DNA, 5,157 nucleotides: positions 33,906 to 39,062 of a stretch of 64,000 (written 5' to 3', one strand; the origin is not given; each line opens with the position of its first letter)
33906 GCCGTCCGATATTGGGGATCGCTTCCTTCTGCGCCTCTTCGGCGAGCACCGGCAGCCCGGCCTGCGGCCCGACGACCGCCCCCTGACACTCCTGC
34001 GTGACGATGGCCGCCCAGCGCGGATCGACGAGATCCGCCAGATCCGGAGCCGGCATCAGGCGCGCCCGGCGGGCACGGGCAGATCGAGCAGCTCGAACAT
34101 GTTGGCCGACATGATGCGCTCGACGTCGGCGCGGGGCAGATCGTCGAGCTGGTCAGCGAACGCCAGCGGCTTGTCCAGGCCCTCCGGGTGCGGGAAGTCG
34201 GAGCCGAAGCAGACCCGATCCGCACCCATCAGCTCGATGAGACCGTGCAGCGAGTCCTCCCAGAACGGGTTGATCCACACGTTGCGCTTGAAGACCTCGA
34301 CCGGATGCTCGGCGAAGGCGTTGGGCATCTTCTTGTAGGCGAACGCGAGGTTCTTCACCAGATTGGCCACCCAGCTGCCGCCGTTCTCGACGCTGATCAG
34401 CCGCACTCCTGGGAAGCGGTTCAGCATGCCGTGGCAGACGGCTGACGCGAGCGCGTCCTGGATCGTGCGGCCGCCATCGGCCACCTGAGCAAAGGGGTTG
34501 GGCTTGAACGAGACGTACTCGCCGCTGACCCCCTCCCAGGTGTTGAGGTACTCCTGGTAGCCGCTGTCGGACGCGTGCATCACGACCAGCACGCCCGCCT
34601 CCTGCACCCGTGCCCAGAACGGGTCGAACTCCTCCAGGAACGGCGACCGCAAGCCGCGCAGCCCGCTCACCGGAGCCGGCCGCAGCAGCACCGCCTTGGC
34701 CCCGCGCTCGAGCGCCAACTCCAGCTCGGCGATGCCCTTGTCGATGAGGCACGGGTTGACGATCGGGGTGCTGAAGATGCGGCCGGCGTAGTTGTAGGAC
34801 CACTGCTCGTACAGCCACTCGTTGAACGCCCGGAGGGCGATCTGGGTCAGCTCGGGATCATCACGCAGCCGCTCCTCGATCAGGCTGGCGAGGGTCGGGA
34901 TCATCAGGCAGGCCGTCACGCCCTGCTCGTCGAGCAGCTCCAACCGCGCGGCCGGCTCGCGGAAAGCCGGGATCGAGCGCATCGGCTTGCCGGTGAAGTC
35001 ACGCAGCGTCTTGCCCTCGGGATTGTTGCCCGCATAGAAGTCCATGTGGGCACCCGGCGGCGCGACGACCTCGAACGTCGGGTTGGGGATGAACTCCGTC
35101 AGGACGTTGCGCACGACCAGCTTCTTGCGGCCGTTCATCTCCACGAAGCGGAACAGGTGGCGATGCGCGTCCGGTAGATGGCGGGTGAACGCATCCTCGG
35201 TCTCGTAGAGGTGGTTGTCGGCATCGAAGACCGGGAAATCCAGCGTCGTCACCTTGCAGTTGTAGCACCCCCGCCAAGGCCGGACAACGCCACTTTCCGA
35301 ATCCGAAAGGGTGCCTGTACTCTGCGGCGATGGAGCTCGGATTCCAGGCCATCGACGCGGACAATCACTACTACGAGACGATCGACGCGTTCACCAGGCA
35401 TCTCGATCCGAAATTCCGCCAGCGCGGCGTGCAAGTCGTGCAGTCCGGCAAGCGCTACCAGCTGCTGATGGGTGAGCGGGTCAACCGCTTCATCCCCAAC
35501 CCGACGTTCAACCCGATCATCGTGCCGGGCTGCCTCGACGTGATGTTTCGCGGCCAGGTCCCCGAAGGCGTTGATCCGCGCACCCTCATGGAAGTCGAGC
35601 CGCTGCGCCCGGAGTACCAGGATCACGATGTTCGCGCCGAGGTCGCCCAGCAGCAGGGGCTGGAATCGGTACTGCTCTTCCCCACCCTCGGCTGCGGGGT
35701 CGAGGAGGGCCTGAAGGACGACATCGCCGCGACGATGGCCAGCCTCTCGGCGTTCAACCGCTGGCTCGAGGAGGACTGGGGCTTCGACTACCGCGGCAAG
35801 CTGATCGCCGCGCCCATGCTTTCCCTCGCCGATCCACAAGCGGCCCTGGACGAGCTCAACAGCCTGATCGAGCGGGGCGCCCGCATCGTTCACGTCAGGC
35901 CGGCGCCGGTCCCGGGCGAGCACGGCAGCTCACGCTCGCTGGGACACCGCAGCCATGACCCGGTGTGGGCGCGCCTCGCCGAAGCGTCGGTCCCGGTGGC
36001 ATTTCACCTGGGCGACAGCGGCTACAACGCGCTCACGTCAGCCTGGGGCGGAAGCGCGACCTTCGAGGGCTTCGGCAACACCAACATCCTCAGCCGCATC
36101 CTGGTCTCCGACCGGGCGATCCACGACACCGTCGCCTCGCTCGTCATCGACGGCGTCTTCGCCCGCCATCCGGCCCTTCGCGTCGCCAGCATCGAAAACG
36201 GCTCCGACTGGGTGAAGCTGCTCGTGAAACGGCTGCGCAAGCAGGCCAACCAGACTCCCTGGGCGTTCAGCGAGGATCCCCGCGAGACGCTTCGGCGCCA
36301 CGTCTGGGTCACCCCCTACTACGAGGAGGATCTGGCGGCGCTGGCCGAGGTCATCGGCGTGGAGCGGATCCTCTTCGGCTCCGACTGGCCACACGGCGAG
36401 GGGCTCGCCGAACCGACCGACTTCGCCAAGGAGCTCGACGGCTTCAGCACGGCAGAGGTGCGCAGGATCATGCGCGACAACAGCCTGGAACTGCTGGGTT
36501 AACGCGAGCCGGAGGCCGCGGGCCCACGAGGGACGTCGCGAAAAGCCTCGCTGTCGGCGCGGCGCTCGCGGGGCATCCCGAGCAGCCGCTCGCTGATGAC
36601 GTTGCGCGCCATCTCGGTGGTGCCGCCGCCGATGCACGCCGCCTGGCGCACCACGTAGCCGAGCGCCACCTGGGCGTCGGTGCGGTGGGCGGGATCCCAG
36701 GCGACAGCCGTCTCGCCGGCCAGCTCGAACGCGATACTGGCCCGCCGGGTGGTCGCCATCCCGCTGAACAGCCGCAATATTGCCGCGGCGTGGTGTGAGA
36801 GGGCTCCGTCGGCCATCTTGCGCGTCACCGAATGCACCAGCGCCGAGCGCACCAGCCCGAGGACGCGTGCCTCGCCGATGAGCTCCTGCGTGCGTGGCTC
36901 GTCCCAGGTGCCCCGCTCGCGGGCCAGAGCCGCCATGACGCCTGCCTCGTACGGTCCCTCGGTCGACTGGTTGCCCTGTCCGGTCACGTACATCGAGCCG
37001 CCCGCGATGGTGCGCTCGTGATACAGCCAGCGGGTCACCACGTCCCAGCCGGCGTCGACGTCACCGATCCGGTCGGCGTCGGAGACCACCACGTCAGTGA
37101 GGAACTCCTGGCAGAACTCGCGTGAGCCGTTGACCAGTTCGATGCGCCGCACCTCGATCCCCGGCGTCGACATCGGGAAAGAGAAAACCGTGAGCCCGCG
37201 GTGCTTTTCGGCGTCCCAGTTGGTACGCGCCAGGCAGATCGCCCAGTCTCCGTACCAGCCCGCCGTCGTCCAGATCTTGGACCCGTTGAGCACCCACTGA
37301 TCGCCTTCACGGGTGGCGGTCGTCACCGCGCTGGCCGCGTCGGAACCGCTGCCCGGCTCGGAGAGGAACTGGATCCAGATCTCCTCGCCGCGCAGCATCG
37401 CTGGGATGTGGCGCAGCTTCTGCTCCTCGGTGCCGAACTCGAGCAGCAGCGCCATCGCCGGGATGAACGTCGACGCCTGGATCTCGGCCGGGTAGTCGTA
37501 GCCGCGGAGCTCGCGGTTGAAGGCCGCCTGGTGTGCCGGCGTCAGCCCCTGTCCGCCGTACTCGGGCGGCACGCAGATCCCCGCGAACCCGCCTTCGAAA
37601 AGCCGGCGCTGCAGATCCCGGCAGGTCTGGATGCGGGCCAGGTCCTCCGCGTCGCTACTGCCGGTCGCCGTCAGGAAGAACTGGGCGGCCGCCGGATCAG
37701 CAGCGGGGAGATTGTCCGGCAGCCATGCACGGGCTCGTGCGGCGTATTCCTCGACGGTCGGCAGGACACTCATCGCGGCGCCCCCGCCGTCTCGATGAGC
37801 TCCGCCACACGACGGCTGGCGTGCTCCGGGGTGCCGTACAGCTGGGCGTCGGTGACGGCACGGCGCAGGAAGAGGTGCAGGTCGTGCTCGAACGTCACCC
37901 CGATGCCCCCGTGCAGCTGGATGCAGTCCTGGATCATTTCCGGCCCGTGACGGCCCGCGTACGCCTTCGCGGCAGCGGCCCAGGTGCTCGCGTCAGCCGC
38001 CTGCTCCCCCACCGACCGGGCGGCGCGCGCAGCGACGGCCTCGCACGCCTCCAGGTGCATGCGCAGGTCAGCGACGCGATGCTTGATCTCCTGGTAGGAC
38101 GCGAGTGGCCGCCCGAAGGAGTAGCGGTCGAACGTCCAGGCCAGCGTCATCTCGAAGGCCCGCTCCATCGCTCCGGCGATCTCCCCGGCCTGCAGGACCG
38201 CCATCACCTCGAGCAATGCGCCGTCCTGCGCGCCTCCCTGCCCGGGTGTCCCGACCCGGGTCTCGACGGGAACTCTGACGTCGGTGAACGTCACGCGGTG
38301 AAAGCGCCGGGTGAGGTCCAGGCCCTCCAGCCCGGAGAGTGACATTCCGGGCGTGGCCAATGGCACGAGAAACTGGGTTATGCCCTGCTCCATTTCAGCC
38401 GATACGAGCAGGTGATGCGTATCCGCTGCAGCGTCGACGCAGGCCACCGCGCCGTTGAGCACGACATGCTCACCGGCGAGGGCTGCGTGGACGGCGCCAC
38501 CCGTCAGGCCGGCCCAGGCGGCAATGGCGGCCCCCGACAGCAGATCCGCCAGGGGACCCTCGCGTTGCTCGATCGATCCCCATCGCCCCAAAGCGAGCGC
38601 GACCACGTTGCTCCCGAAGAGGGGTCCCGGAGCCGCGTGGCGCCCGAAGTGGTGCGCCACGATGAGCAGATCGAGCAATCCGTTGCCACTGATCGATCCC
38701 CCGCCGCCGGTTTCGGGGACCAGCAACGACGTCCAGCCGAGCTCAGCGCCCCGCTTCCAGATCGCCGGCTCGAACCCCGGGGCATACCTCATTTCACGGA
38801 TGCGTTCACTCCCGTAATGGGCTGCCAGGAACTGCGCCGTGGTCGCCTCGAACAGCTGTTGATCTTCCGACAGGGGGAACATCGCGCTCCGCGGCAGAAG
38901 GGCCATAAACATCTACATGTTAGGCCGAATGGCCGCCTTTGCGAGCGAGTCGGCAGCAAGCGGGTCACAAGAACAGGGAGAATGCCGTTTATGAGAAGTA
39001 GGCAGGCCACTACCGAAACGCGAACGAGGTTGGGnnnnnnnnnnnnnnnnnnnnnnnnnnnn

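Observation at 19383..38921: Shared 14-bp palindrome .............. in the intergenic regions of the CoA-ester island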

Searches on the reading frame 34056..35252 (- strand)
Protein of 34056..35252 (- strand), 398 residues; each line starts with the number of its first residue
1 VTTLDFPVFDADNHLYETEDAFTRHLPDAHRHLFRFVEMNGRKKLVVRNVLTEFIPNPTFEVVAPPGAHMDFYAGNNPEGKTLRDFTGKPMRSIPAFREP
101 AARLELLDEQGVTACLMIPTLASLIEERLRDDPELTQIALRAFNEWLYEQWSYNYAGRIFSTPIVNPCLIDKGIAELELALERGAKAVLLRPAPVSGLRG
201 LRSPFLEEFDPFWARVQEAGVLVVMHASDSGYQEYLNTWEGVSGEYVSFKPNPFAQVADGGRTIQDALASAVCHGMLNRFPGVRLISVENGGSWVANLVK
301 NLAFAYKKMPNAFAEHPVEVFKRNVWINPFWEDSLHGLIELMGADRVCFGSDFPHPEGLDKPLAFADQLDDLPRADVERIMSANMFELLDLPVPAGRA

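Call 11: search_protein_families(library=pfam, proteins=[window:34056-35252:-])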
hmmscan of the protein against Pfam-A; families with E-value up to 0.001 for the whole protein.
window:34056-35252:- (398 aa): 1 family
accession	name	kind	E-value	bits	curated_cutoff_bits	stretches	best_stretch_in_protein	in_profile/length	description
PF04909.20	Amidohydro_2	-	1.9e-22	80.8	26.4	1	129-384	51-282/289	Amidohydrolase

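Call 24: search_protein_families(library=ncbifam, proteins=[window:34056-35252:-])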
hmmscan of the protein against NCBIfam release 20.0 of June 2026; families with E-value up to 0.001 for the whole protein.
window:34056-35252:- (398 aa): 0 families

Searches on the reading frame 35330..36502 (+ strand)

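Call 11: search_protein_families(library=pfam, proteins=[window:35330-36502:+])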
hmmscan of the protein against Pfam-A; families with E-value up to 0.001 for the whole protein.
window:35330-36502:+ (390 aa): 1 family
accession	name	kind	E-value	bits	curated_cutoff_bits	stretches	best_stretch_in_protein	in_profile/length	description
PF04909.20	Amidohydro_2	-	7.2e-24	85.5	26.4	1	132-390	55-288/289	Amidohydrolase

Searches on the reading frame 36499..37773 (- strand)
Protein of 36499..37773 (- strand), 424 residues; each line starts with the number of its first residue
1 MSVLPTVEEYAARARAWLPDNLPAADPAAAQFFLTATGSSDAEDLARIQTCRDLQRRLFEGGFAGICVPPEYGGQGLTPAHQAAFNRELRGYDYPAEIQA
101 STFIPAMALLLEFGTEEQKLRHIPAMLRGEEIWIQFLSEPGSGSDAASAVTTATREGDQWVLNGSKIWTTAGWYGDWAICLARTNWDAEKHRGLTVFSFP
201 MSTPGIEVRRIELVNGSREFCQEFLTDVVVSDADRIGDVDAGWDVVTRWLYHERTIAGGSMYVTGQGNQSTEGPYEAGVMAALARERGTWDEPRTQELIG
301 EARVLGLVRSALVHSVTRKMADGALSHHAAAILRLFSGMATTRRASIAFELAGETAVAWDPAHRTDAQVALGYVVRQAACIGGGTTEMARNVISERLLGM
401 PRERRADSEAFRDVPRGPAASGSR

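Call 11: search_protein_families(library=pfam, proteins=[window:36499-37773:-])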
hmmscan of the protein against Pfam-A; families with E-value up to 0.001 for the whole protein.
window:36499-37773:- (424 aa): 3 families
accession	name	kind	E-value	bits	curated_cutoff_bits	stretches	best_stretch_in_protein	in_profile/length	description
PF02770.24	Acyl-CoA_dh_M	-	8.8e-19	67.9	33.3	1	137-219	4-86/97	Acyl-CoA dehydrogenase, middle domain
PF02771.21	Acyl-CoA_dh_N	-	9.8e-14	52.1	22.9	1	50-130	32-113/113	Acyl-CoA dehydrogenase, N-terminal domain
PF00441.29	Acyl-CoA_dh_1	-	1.9e-05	25.3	22.4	1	241-398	2-150/150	Acyl-CoA dehydrogenase, C-terminal domain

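Call 24: search_protein_families(library=ncbifam, proteins=[window:36499-37773:-])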
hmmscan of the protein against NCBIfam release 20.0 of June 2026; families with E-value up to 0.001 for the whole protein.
window:36499-37773:- (424 aa): 18 families
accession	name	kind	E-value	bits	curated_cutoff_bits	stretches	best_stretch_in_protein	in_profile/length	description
TIGR03204.1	pimC_large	equivalog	1.3e-42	146.1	623.85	1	54-255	45-245/395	pimeloyl-CoA dehydrogenase large subunit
NF042972.1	AcrlCoAredClosAcrC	equivalog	4.3e-25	88.2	640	1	51-250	38-238/378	acryloyl-CoA reductase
NF045652.1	ProlPCPDhRedW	equivalog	8.2e-25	87.4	650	1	58-256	40-242/376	L-prolyl-[peptidyl-carrier protein] dehydrogenase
NF042439.1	SulpropCoADesulf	equivalog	6.5e-24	84.4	600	1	49-219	24-195/379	3-sulfinopropanoyl-CoA desulfinase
NF008997.0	PRK12341.1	equivalog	1.2e-23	83.9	537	1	50-257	38-245/382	acyl-CoA dehydrogenase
NF043006.1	CyhCrbnylCoADH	equivalog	4.5e-21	75.3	650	1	52-354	38-323/380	cyclohexane-1-carbonyl-CoA dehydrogenase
NF058590.1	AcCoDHFadEBacil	equivalog_domain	7.3e-19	67.7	600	1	51-186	55-192/586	acyl-CoA dehydrogenase FadE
NF053553.1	prodigi_MBC_PigA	equivalog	1.7e-17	63.6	500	1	39-254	26-245/381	prodigiosin MBC biosynthesis dehydrogenase PigA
TIGR03207.1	cyc_hxne_CoA_dh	equivalog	3.4e-17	62.2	575.35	1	51-258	34-242/372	cyclohexanecarboxyl-CoA dehydrogenase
NF002885.1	PRK03354.1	equivalog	6.2e-17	61.7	540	1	57-358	45-340/378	crotonobetainyl-CoA dehydrogenase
NF045552.1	GlutCoADH_Des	equivalog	8.3e-16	58.1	470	1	55-257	43-247/387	glutaryl-CoA dehydrogenase Acd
NF052270.1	Staph_DH_FadE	equivalog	7.4e-13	48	600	1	110-265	117-268/400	acyl-CoA dehydrogenase FadE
TIGR03203.1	pimD_small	equivalog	1.4e-10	40.8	652.7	1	59-254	47-240/378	pimeloyl-CoA dehydrogenase small subunit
NF007000.1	PRK09463.1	subfamily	1.6e-10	40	600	1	59-152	83-178/726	acyl-CoA dehydrogenase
NF049984.1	Rv1679_FadE16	equivalog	7.9e-09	35.2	600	1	58-246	33-219/371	Rv1679 family acyl-CoA dehydrogenase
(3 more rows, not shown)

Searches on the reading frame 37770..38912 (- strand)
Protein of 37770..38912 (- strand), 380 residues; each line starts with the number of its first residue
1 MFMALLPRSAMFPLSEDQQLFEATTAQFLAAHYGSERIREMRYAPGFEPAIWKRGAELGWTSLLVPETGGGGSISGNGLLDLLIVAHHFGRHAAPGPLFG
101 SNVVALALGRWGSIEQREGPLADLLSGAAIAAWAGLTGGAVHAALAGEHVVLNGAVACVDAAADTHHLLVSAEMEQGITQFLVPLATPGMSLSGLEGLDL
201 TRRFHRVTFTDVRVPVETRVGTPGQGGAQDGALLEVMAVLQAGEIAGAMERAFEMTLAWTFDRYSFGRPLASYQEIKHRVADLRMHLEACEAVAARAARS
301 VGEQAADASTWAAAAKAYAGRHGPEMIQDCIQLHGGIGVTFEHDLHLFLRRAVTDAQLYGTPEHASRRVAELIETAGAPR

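Call 11: search_protein_families(library=pfam, proteins=[window:37770-38912:-])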
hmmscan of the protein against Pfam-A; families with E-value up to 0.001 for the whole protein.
window:37770-38912:- (380 aa): 4 families
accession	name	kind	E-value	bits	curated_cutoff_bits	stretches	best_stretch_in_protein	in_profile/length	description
PF00441.29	Acyl-CoA_dh_1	-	2e-20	73.9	22.4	1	232-371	9-147/150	Acyl-CoA dehydrogenase, C-terminal domain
PF02771.21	Acyl-CoA_dh_N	-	4.8e-12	46.7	22.9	1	15-127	1-112/113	Acyl-CoA dehydrogenase, N-terminal domain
PF08028.16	Acyl-CoA_dh_2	-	1.7e-05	25.6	22.7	1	242-350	4-121/134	Acyl-CoA dehydrogenase, C-terminal domain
PF02770.24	Acyl-CoA_dh_M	-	0.00035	21.1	33.3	1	145-211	23-96/97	Acyl-CoA dehydrogenase, middle domain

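Call 12: find_related_loci(query=window:37770-38906:-, collection=genome_contigs, flank=10000)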
Query window:37770-38906:- (378 aa) in genome_contigs; peptide patterns used: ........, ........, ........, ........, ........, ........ (x = any residue, [..] = any of these).
100 stretches matched a pattern; 6 encode a relative of the query (tblastn E <= 1e-3); 6 distinct loci.
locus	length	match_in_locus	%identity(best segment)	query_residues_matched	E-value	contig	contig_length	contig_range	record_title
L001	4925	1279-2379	81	9-373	0e+0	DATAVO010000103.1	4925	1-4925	MAG TPA_asm: Frankiaceae bacterium isolate SMAG_U5601 k141_3054529, whole genome shotgun sequence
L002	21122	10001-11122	61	9-370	2e-127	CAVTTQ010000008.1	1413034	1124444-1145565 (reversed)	MAG: uncultured Actinomycetota bacterium isolate MFD09671.bin.3.178 genome assembly, contig: contig_5793, whole genome s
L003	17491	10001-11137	52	4-372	4e-116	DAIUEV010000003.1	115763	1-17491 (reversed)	MAG TPA_asm: Acidimicrobiales bacterium isolate CTOTU28683 NODE_45_length_115763_cov_16.452285, whole genome shotgun seq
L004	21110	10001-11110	49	15-375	4e-100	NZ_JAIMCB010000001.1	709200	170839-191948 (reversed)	Acidiferrimicrobium sp. IK 4_Afferri_2_1, whole genome shotgun sequence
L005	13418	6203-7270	48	12-368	3e-87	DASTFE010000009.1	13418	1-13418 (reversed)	MAG TPA_asm: Acidimicrobiales bacterium isolate SMAG_U866 k141_1219774, whole genome shotgun sequence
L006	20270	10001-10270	80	2-91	1e-41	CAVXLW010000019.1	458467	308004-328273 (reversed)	MAG: uncultured Actinomycetota bacterium isolate MFD02416.bin.2.238 genome assembly, contig: contig_91257, whole genome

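Call 24: search_protein_families(library=ncbifam, proteins=[window:37770-38906:-])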
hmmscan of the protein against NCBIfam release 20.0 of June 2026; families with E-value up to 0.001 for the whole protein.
window:37770-38906:- (378 aa): 19 families
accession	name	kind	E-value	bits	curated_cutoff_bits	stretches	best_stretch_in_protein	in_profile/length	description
NF050027.1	acylCoADhIpdE2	equivalog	3e-39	135.4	450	1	15-367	2-306/311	acyl-CoA dehydrogenase IpdE2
TIGR03203.1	pimD_small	equivalog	7.3e-27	94.4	652.7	1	10-369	2-374/378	pimeloyl-CoA dehydrogenase small subunit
NF042972.1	AcrlCoAredClosAcrC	equivalog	3.1e-25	88.7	640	1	12-352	5-357/378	acryloyl-CoA reductase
NF008997.0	PRK12341.1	equivalog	4.9e-25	88.4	537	1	10-348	3-353/382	acyl-CoA dehydrogenase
NF053553.1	prodigi_MBC_PigA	equivalog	8.8e-25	87.6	500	1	10-352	3-360/381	prodigiosin MBC biosynthesis dehydrogenase PigA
NF045652.1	ProlPCPDhRedW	equivalog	4.4e-20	71.8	650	1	105-368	94-370/376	L-prolyl-[peptidyl-carrier protein] dehydrogenase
NF002885.1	PRK03354.1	equivalog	4.2e-19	68.8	540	1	10-354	3-356/378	crotonobetainyl-CoA dehydrogenase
NF042439.1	SulpropCoADesulf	equivalog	7.6e-18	64.4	600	1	138-357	125-352/379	3-sulfinopropanoyl-CoA desulfinase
TIGR03207.1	cyc_hxne_CoA_dh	equivalog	9.3e-16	57.5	575.35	1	143-338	138-339/372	cyclohexanecarboxyl-CoA dehydrogenase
NF058590.1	AcCoDHFadEBacil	equivalog_domain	2.8e-15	55.9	600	1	12-307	21-328/586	acyl-CoA dehydrogenase FadE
NF043006.1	CyhCrbnylCoADH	equivalog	1.4e-14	53.9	650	1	145-350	144-354/380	cyclohexane-1-carbonyl-CoA dehydrogenase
NF045552.1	GlutCoADH_Des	equivalog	4.5e-12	45.9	470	1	139-354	140-362/387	glutaryl-CoA dehydrogenase Acd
NF037942.1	ac_ACP_DH_MbtN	equivalog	1.2e-09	37.4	700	1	208-338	205-331/376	mycobactin biosynthesis acyl-ACP dehydrogenase MbtN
NF052270.1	Staph_DH_FadE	equivalog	1.8e-09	36.8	600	1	136-350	156-372/400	acyl-CoA dehydrogenase FadE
NF007000.1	PRK09463.1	subfamily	2.4e-07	29.5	600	1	161-338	219-399/726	acyl-CoA dehydrogenase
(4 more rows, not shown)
